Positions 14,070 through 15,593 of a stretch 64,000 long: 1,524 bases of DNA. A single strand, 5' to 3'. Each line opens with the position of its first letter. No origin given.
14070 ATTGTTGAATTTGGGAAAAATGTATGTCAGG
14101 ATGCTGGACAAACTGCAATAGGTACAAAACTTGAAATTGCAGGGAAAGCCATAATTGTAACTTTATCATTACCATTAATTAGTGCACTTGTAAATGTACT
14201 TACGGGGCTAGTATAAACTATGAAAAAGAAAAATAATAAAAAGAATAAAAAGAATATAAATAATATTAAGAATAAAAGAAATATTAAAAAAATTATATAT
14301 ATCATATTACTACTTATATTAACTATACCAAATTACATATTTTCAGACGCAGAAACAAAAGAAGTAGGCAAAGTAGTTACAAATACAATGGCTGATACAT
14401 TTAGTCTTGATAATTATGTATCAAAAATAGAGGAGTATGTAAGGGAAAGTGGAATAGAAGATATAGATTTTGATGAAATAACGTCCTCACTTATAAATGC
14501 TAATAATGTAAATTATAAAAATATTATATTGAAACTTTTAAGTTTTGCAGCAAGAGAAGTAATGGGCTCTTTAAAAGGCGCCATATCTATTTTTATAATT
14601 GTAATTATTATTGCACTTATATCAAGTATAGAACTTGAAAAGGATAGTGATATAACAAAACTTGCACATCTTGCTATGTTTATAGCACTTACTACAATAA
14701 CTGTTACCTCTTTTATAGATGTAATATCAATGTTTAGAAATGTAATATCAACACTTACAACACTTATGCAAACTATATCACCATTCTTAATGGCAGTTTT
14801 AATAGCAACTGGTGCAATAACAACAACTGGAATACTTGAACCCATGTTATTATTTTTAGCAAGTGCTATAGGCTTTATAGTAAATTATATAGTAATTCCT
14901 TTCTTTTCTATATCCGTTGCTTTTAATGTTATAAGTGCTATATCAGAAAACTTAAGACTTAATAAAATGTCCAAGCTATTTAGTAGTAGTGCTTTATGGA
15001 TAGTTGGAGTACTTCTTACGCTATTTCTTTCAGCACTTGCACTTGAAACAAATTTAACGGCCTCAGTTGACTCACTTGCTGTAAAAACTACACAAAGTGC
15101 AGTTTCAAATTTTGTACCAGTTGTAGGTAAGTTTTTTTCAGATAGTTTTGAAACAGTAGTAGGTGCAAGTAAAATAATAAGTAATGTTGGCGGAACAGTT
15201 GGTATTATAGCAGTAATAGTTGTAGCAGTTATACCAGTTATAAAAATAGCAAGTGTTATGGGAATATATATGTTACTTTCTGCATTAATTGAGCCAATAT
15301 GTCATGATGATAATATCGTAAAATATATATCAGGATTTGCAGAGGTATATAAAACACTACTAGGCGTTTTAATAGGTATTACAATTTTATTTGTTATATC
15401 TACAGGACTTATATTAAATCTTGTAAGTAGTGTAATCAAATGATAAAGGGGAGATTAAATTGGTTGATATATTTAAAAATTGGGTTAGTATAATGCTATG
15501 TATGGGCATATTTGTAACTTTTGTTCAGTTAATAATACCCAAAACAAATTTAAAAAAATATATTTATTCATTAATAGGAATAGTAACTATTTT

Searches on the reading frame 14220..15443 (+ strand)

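Call 48: search_protein_families(library=ncbifam, proteins=[window:14220-15443:+], max_evalue=1e-20)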
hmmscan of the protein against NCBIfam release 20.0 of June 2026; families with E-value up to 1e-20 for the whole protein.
window:14220-15443:+ (407 aa): 1 family
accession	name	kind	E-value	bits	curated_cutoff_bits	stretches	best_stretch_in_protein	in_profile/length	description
TIGR02829.1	spore_III_AE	equivalog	6.7e-62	209.9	247.45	1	23-397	5-376/381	stage III sporulation protein AE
